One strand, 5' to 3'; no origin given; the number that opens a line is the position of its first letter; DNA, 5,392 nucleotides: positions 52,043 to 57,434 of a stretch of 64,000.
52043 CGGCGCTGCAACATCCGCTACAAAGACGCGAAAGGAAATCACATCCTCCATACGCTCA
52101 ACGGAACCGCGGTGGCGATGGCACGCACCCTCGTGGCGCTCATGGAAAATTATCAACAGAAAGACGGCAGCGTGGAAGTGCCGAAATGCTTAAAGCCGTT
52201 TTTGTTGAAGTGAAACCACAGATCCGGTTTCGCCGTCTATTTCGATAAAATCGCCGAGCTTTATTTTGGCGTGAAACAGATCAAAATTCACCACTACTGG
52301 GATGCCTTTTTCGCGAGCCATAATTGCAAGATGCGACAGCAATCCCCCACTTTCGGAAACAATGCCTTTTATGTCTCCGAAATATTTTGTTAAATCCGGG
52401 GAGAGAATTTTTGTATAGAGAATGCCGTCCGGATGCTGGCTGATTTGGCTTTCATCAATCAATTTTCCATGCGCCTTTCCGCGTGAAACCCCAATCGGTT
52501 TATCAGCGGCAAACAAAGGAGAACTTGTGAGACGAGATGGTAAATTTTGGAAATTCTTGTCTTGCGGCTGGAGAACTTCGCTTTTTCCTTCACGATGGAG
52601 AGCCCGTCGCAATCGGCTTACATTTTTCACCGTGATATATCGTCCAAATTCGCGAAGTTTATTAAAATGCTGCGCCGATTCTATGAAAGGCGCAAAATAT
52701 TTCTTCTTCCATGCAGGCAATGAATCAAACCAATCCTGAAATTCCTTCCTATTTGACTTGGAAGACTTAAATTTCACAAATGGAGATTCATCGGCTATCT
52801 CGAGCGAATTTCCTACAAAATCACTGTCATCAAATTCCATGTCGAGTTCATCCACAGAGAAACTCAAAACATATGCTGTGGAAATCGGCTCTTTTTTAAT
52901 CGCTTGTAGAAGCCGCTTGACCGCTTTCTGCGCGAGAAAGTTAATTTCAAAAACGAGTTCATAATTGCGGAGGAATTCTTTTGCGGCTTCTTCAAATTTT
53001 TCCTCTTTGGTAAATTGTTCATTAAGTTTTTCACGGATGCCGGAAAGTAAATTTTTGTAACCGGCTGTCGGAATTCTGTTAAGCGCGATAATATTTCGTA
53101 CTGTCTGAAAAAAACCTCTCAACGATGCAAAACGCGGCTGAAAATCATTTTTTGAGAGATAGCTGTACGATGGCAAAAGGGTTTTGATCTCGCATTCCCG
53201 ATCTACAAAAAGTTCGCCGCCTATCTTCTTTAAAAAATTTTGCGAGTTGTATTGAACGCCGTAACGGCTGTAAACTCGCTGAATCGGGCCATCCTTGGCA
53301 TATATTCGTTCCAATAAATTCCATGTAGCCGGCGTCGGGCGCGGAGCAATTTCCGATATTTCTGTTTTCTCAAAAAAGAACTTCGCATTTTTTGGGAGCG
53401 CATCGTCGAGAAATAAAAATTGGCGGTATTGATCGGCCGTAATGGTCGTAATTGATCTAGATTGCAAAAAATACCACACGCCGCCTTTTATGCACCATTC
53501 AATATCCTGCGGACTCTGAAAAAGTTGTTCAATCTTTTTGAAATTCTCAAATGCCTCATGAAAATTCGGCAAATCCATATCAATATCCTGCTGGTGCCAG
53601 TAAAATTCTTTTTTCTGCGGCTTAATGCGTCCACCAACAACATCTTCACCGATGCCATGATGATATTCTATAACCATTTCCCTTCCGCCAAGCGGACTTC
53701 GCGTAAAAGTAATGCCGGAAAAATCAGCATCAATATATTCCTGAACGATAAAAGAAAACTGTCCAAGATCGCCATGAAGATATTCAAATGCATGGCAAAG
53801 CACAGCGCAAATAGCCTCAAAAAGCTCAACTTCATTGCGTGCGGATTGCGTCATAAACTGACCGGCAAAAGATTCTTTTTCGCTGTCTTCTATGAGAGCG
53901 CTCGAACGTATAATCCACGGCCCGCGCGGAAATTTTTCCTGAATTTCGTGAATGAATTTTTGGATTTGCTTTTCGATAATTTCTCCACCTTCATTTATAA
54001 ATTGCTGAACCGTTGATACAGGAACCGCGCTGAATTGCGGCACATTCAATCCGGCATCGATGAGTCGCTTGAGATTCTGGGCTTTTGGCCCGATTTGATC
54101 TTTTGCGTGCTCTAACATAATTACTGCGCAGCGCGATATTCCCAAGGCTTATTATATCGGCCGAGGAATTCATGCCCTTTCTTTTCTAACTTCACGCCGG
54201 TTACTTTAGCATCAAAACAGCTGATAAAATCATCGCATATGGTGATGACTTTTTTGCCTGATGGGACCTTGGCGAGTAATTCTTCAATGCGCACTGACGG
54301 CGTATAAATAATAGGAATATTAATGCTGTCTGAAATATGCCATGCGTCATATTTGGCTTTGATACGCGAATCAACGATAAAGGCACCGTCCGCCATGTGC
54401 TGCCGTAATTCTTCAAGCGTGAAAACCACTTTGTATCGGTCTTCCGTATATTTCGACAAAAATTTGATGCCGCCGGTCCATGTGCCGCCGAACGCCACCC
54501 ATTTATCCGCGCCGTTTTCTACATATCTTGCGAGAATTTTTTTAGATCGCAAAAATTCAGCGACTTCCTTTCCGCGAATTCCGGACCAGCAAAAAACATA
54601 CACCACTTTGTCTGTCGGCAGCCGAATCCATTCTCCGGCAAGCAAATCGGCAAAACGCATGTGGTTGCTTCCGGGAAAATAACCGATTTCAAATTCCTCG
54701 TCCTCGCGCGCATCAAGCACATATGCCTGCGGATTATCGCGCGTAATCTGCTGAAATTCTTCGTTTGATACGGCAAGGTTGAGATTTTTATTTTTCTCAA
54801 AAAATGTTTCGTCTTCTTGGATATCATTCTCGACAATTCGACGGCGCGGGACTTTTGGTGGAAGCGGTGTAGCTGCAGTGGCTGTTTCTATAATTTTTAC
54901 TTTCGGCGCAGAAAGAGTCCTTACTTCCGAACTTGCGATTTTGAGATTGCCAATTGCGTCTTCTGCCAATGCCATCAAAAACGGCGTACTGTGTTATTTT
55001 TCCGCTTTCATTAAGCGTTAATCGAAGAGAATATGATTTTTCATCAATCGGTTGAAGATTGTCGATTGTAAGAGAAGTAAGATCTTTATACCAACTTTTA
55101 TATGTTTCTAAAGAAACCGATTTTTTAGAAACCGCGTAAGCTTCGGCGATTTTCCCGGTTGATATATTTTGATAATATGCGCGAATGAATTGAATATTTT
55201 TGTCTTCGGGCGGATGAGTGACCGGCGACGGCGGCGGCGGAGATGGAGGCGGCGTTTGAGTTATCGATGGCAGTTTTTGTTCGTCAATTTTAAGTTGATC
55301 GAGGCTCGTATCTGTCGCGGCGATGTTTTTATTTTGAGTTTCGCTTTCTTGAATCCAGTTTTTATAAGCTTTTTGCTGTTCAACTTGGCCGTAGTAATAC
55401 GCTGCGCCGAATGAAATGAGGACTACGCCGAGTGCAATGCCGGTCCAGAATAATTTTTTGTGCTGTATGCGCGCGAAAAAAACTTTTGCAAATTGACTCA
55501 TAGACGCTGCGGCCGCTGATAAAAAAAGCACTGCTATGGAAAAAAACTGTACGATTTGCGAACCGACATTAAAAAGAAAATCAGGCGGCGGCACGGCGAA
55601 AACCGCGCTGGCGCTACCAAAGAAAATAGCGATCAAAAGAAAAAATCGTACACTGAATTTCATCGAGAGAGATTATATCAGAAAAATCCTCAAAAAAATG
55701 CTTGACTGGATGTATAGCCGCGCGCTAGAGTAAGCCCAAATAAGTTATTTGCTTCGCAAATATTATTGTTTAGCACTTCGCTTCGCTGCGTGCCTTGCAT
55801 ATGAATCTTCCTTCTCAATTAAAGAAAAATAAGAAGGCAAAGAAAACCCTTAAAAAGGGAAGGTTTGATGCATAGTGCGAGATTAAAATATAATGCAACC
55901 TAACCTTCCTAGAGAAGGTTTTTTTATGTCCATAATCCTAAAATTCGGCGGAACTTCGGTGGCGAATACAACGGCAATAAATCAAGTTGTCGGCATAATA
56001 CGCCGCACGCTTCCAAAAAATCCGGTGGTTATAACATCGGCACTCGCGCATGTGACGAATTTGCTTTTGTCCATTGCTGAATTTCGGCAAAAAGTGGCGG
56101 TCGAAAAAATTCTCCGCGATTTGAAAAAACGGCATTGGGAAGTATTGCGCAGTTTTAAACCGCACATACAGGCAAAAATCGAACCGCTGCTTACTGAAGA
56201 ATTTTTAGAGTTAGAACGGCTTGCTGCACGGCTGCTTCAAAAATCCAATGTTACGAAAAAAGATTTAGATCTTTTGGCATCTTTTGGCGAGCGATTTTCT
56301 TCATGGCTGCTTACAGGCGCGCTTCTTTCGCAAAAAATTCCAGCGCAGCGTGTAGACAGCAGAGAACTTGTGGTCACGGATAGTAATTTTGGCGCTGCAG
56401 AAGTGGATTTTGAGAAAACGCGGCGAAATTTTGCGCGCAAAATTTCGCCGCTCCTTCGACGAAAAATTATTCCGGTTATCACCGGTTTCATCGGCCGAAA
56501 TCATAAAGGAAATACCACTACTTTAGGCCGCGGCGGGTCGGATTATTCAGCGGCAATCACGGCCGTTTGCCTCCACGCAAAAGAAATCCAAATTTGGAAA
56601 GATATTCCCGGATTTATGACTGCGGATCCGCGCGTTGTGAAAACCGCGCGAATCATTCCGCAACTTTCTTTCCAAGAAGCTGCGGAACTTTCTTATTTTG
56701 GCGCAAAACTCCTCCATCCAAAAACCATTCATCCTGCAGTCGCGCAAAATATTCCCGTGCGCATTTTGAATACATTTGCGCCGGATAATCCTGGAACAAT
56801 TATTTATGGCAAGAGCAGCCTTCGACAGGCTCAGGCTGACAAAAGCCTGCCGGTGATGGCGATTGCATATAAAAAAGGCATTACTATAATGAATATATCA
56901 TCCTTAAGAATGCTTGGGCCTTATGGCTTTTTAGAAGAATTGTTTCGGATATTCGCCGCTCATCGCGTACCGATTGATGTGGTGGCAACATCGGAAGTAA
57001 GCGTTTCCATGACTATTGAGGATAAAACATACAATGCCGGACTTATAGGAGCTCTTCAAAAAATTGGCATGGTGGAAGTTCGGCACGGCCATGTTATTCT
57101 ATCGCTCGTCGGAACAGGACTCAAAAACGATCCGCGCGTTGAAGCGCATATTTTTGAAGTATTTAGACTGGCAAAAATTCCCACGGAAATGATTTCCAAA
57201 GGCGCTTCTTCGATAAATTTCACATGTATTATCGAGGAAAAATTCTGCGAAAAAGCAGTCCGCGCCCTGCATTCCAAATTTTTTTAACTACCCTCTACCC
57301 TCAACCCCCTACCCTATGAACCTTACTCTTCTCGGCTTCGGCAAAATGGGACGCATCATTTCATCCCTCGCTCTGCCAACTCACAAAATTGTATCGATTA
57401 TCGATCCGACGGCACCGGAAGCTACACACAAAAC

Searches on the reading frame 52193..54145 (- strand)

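Call 61: search_protein_families(library=pfam, proteins=[window:52193-54145:-], max_evalue=0.00001)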
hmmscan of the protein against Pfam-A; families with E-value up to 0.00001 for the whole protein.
window:52193-54145:- (651 aa): 2 families
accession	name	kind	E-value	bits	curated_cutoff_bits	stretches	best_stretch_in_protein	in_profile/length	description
PF01326.24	PPDK_N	-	3.2e-29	102.7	27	1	57-180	81-221/328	Pyruvate phosphate dikinase, AMP/ATP-binding domain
PF00391.29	PEP-utilizers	-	2.6e-17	62.6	23.1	1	572-641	3-72/72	PEP-utilising enzyme, mobile domain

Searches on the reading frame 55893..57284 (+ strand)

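Call 81: search_protein_families(library=pfam, proteins=[window:55893-57284:+], max_evalue=0.00001)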
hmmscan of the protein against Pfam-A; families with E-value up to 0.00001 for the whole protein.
window:55893-57284:+ (464 aa): 2 families
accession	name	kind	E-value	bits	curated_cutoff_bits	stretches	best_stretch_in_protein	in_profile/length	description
PF00696.33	AA_kinase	-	3.3e-48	164.9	24.9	1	13-293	2-234/234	Amino acid kinase family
PF22468.2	ACT_9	-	3.7e-23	81.5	27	1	403-463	1-61/61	ACT domain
